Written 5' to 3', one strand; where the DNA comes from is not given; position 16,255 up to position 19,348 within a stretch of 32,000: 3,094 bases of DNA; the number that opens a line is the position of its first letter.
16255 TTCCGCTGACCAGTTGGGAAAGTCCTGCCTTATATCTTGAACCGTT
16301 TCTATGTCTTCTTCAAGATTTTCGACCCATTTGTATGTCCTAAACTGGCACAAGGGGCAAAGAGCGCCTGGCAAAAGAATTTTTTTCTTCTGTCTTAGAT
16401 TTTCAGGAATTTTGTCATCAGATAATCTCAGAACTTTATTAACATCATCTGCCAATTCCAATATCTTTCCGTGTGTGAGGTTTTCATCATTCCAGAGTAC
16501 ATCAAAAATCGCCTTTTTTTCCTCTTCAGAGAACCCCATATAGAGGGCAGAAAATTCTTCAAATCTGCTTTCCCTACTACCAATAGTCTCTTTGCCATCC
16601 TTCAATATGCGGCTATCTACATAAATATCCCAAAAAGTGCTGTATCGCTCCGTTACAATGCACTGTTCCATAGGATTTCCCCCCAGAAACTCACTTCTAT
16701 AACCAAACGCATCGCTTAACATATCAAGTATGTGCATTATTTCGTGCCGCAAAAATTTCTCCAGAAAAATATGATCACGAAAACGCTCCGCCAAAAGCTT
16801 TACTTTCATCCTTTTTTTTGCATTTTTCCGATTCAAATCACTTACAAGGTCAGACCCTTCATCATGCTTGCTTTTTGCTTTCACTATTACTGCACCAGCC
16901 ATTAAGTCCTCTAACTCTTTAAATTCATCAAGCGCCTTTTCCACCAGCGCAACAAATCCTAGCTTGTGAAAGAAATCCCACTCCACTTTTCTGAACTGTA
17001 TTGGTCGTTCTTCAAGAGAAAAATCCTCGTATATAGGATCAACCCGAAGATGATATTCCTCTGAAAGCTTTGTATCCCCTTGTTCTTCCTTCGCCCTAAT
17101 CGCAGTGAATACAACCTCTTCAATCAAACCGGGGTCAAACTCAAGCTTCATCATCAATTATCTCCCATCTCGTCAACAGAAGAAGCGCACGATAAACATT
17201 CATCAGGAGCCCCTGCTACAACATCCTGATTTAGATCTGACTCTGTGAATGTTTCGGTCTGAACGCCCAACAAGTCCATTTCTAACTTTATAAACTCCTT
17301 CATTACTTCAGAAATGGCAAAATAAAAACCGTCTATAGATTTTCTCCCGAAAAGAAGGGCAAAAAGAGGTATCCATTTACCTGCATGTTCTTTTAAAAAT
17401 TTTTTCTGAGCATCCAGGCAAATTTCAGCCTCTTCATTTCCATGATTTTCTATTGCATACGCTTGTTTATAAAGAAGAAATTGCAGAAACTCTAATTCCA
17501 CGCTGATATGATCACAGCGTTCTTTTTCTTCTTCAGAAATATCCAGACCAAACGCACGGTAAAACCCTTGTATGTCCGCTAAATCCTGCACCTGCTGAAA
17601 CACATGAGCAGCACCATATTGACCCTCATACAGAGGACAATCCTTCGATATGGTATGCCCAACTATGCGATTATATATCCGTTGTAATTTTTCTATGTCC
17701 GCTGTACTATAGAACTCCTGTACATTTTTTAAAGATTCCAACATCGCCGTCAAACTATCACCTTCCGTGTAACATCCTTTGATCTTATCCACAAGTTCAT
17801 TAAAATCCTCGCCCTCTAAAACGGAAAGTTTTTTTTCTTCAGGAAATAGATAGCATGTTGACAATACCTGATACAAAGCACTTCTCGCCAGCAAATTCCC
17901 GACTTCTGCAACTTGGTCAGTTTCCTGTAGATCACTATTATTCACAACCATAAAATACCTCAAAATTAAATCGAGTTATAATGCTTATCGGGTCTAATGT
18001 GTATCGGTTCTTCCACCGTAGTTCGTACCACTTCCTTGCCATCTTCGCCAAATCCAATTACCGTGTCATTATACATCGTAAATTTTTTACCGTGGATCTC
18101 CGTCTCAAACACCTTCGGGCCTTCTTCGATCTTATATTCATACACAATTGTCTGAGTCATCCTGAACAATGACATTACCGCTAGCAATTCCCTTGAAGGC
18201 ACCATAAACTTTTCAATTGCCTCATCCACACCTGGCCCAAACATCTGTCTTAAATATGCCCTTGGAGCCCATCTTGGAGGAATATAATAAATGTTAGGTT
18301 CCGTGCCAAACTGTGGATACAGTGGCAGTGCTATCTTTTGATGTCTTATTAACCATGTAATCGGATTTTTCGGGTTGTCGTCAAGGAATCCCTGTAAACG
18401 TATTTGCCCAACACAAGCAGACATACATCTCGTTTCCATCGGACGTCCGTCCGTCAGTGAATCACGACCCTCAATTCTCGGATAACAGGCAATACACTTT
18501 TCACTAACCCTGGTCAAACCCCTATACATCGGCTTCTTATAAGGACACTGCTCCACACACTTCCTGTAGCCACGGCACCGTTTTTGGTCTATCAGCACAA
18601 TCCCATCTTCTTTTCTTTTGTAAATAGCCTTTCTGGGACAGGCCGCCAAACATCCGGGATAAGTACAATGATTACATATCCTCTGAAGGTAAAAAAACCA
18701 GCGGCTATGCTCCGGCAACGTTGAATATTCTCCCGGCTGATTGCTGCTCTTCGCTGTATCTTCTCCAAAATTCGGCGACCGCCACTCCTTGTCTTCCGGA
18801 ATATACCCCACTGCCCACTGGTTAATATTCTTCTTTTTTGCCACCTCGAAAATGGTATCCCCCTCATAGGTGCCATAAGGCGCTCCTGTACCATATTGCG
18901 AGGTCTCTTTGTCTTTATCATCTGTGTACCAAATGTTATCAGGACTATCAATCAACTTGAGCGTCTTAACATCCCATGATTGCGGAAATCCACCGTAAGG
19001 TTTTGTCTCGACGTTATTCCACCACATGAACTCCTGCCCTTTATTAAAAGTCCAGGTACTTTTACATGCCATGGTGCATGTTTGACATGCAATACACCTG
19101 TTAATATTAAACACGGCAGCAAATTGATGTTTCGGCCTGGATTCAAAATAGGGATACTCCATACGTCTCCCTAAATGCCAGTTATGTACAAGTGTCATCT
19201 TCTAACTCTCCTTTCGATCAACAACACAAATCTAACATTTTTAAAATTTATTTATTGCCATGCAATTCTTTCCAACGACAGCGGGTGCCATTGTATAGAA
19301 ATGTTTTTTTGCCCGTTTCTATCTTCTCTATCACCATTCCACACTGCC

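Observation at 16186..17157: HExxH plus zinc-ribbon protein translationally coupled between the NXR chaperone and nxrA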

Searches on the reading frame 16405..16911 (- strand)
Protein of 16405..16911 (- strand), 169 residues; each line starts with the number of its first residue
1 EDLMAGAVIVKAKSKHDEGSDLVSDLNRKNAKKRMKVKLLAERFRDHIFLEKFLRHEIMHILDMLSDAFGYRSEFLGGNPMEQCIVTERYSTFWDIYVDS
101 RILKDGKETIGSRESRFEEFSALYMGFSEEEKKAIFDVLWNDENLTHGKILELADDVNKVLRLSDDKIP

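Call 62: predict_structure(alignment_id=A6)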
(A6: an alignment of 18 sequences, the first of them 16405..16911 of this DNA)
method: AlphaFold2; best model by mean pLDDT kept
length: 169 residues; sequences in the alignment: 18
mean_pLDDT: 92.1   pTM: 0.86
mean pLDDT of the five models: 92.1, 92.1, 91.5, 90.6, 90.2
residues with pLDDT >= 90: 137; 70-90: 26; 50-70: 6; < 50: 0
segments of 3 or more residues with pLDDT < 50: none
pLDDT, mean of each block of 10 residues (from residue 1): 83 93 76 90 94 96 93 84 94 97 96 97 97 97 96 95 85
secondary structure, 60 per line:
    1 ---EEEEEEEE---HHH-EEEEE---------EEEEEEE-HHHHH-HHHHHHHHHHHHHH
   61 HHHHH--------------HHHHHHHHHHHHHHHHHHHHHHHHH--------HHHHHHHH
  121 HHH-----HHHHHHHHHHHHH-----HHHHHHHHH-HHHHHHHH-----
elements in order: E4-11 E19-23 E33-39 H41-45 H47-65 H80-104 H113-123 H129-141 H147-155 H157-164

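Call 66: fold_search(model_id=the predicted structure, library=pdb)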
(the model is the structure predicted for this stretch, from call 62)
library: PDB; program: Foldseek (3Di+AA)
matches with E <= 10: 190; with E <= 0.001: 0
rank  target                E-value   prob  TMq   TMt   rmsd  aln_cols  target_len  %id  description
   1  7axl                  5.1e-01  0.11  0.19  0.16  11.7       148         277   11  Crystal structure of the hPXR-LBD in complex with estradiol and heptachlor endo-epoxide (released 2021-01-13)
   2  7bxo_D                7.6e-01  0.13  0.22  0.26  13.2       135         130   10  Crystal structure of the toxin-antitoxin with AMP-PNP (released 2020-09-30)
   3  5ech_B                9.5e-01  0.09  0.23  0.19  12.1       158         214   11  Crystal Structure of FIN219-FIP1 complex with JA and ATP (released 2016-11-02)
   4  5myf_D                1.3e+00  0.05  0.20  0.22  14.8       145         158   11  Convergent evolution involving dimeric and trimeric dUTPases in signalling. (released 2017-09-06)
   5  6ske_A                1.3e+00  0.03  0.13  0.02  15.6       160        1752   12  Teneurin 2 in complex with Latrophilin 2 Lec domain (released 2020-02-12)
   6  6ykx                  1.5e+00  0.04  0.16  0.05  15.5       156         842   14  Neisseria gonorrhoeae Leucyl-tRNA Synthetase in Complex with Compound 11j (released 2020-12-02)
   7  2n2h_MODEL_1_B        1.6e+00  0.13  0.23  0.30  15.2       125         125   12  Solution structure of Sds3 in complex with Sin3A (released 2015-07-15)
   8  6fb3_A                1.6e+00  0.03  0.13  0.02  15.6       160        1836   12  Teneurin 2 Partial Extracellular Domain (released 2018-03-28)
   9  7nu4                  1.7e+00  0.05  0.17  0.05  15.8       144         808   13  Crystal Structure of Neisseria gonorrhoeae LeuRS (released 2022-08-31)
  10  7yp8                  1.7e+00  0.04  0.16  0.05  15.5       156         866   14  Neisseria gonorrhoeae Leucyl-tRNA Synthetase in Complex with Leucyl-sulfamoyl 3-deazaadenosine (released 2024-02-07)
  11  7nu8                  1.8e+00  0.04  0.17  0.05  15.4       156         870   13  Crystal Structure of Neisseria gonorrhoeae LeuRS in Complex with the Reaction Intermediate Leu-AMP (released 2022-08-31)
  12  4log_B                1.9e+00  0.08  0.23  0.19  11.3       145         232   14  The crystal structure of the orphan nuclear receptor PNR ligand binding domain fused with MBP (released 2013-10-09)
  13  7a0p                  1.9e+00  0.04  0.17  0.06  15.4       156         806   13  Neisseria gonorrhoeae Leucyl-tRNA Synthetase in Complex with Compound 11i (released 2020-12-02)
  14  6ykl                  1.9e+00  0.04  0.17  0.05  14.1       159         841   14  Neisseria gonorrhoeae Leucyl-tRNA Synthetase in Complex with Compound 11k (released 2020-12-02)
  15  5myd_A                1.9e+00  0.04  0.21  0.22  14.8       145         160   11  Convergent evolution involving dimeric and trimeric dUTPases in signalling. (released 2017-09-06)
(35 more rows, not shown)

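Call 77: search_solved_structures(query=A6, max_evalue=10, show_alignments=4)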
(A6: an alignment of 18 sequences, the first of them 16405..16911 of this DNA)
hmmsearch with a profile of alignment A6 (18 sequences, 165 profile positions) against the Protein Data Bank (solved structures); distinct sequences matched with E-value up to 10: 1.
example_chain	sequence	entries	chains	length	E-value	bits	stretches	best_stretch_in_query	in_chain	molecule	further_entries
5i8l_A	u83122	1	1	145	0.21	14.6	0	131-162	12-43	Lysozyme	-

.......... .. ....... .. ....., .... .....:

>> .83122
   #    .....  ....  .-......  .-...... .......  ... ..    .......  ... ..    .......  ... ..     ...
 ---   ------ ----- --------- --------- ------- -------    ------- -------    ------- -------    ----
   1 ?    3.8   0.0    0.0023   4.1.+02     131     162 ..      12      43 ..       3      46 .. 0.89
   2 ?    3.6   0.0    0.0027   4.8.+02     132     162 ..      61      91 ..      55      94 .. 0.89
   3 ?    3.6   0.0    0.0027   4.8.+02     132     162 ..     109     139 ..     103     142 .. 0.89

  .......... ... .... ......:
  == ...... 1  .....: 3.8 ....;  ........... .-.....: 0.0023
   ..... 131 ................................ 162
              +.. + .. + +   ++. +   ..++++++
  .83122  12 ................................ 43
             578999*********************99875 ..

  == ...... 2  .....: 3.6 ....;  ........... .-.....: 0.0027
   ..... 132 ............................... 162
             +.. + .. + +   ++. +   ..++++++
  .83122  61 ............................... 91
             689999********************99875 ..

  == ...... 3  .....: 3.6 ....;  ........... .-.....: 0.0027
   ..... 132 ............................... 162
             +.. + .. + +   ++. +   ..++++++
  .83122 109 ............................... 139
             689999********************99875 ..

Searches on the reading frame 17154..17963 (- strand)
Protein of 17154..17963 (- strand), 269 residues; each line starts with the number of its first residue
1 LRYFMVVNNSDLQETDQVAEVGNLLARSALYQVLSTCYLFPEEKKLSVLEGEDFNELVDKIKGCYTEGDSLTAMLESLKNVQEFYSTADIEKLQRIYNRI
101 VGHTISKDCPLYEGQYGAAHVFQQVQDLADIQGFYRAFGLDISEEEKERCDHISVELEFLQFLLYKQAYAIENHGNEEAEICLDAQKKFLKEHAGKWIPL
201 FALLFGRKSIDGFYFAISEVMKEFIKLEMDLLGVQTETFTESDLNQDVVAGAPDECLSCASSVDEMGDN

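Call 3: search_protein_families(library=pfam, proteins=[window:17154-17963:-], max_evalue=0.1)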
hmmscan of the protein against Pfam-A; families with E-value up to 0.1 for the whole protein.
window:17154-17963:- (269 aa): 2 families
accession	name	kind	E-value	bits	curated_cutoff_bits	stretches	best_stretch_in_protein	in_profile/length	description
PF02613.20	Nitrate_red_del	-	2.9e-20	73.1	22.2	1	74-202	8-135/136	Nitrate reductase delta subunit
PF05941.18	Chordopox_A20R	-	0.084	12.3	25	0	52-174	29-140/335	Chordopoxvirus A20R protein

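Call 4: search_protein_families(library=ncbifam, proteins=[window:17154-17963:-], max_evalue=0.1)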
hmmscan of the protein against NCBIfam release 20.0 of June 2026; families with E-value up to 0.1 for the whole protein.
window:17154-17963:- (269 aa): 3 families
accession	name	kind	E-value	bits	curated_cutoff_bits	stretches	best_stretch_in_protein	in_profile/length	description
TIGR03482.1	DMSO_red_II_cha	subfamily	6.4e-27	94.8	152.3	1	26-232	1-192/197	DMSO reductase family type II enzyme chaperone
NF042981.1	EthbenzDh_ebdD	equivalog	6.2e-17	62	360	1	25-230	17-213/222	ethylbenzene dehydrogenase subunit delta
NF003442.0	PRK04976.1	equivalog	4e-11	43.2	132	1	112-232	96-208/211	molecular chaperone TorD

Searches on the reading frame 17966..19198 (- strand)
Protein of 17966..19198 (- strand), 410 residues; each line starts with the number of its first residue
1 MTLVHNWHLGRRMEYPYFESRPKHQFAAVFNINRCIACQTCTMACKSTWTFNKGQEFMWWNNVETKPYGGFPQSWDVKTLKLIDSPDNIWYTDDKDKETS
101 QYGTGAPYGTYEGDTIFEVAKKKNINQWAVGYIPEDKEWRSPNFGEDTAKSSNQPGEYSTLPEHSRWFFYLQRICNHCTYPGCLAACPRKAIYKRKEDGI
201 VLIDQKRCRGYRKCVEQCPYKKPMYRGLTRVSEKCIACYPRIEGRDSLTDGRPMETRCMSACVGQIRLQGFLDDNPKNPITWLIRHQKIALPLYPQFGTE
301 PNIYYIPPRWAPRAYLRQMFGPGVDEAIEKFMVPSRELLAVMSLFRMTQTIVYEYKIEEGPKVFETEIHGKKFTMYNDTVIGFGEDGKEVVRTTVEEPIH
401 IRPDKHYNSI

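Call 3: search_protein_families(library=pfam, proteins=[window:17966-19198:-], max_evalue=0.1)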
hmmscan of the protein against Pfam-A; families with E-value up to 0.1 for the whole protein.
window:17966-19198:- (410 aa): 8 families
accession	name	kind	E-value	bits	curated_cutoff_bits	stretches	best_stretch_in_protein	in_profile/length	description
PF13247.11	Fer4_11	-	2.3e-23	82.7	26.2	1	169-267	4-95/100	4Fe-4S dicluster domain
PF13237.11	Fer4_10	-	9.1e-10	38.8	25.5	1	173-219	7-53/53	4Fe-4S dicluster domain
PF12838.12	Fer4_7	-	4.6e-09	37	27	2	175-221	2-51/52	4Fe-4S dicluster domain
PF13187.11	Fer4_9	-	1.8e-05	25.1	27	2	175-221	2-50/52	4Fe-4S dicluster domain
PF12797.12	Fer4_2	-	0.00011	22.4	24.5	1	29-46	4-21/22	4Fe-4S binding domain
PF12837.12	Fer4_6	-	0.00098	19.4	25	0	28-46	2-20/24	4Fe-4S binding domain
PF13534.11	Fer4_17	-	0.029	15.4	22.2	1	30-46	41-57/61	4Fe-4S dicluster domain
PF14697.11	Fer4_21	-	0.029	14.9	35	1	175-220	8-53/59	4Fe-4S dicluster domain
